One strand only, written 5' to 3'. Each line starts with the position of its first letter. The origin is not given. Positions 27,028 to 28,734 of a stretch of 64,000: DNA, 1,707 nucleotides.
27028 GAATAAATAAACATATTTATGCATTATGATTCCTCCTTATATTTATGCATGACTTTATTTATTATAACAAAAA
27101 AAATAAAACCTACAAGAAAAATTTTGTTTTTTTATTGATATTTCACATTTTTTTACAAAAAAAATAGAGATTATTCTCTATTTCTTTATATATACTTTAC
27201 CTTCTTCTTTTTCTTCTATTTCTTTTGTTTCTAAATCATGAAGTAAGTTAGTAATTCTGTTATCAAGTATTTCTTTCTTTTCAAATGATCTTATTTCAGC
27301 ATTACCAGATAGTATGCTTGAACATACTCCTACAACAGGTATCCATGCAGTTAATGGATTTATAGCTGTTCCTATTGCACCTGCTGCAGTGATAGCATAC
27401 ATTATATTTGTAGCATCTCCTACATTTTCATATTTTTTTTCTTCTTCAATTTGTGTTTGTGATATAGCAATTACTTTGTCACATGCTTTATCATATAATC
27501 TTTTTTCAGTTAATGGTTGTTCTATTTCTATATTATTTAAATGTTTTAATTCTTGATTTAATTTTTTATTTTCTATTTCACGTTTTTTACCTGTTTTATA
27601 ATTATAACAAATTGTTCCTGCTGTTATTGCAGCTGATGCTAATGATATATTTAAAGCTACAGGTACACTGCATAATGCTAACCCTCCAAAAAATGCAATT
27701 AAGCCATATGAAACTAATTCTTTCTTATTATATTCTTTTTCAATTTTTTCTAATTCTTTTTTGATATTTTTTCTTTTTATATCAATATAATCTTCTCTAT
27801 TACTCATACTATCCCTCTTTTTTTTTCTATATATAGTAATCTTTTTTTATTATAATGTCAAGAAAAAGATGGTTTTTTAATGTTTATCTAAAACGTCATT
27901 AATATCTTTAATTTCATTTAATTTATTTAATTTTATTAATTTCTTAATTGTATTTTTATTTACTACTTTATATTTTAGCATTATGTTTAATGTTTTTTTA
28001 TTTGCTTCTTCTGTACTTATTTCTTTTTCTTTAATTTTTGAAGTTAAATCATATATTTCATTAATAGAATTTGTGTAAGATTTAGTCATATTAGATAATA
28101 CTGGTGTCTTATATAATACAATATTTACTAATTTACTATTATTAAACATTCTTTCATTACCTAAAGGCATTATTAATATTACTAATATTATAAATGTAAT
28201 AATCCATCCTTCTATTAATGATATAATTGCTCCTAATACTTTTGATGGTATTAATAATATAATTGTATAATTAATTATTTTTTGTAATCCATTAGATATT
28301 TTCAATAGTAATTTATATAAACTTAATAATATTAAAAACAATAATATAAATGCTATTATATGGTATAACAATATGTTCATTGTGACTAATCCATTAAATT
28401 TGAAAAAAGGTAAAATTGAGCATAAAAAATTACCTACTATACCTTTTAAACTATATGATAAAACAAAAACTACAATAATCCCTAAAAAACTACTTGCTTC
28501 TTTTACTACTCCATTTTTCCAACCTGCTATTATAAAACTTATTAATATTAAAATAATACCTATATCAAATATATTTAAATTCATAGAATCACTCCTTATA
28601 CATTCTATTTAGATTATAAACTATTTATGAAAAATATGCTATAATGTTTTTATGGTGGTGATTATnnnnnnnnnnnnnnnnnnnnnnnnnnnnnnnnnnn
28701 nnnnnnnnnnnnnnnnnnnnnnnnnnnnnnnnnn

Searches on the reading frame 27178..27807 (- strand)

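Call 3: search_protein_families(library=pfam, proteins=[window:27178-27807:-], max_evalue=1)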
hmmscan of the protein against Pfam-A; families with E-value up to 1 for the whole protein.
window:27178-27807:- (209 aa): 2 families
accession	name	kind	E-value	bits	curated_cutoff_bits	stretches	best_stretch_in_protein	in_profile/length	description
PF04148.18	Erv26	-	0.0085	16.4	22.2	1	19-84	119-184/202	Transmembrane adaptor Erv26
PF06305.16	LapA_dom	-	0.084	13.2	28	0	47-91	18-60/64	Lipopolysaccharide assembly protein A domain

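Call 39: search_protein_families(library=ncbifam, proteins=[window:27178-27807:-], max_evalue=0.1)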
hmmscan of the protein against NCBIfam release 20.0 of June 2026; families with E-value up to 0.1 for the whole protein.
window:27178-27807:- (209 aa): 3 families
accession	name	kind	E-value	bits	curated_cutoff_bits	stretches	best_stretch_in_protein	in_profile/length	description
NF033634.1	SLATT_1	domain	0.00093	19.2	41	0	135-195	33-97/132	SLATT domain-containing protein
TIGR00336.1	pyrE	equivalog_domain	0.013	15.2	106.8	1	7-74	25-93/173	orotate phosphoribosyltransferase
NF038051.2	MamC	equivalog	0.068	13.5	100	0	27-73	46-92/97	magnetosome protein MamC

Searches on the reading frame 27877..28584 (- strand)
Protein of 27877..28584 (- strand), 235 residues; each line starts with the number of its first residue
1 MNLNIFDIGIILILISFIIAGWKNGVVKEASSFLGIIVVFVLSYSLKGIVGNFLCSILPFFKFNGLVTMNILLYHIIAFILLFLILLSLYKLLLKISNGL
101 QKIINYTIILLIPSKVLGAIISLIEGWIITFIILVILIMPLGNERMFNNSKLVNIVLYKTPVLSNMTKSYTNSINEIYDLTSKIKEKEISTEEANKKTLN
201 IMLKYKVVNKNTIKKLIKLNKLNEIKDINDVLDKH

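Call 3: search_protein_families(library=pfam, proteins=[window:27877-28584:-], max_evalue=1)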
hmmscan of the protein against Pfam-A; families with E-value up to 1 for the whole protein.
window:27877-28584:- (235 aa): 1 family
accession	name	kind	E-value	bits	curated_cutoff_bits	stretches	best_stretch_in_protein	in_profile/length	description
PF02674.22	Colicin_V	-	4.7e-15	56.3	29.3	1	6-157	1-140/144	Colicin V production protein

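Call 39: search_protein_families(library=ncbifam, proteins=[window:27877-28584:-], max_evalue=0.1)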
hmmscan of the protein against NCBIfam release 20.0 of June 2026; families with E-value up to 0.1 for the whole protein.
window:27877-28584:- (235 aa): 1 family
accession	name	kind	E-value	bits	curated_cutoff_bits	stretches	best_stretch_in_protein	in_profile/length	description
NF033740.0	MarP_fam_protase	equivalog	1e-06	28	250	1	7-198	2-183/390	MarP family serine protease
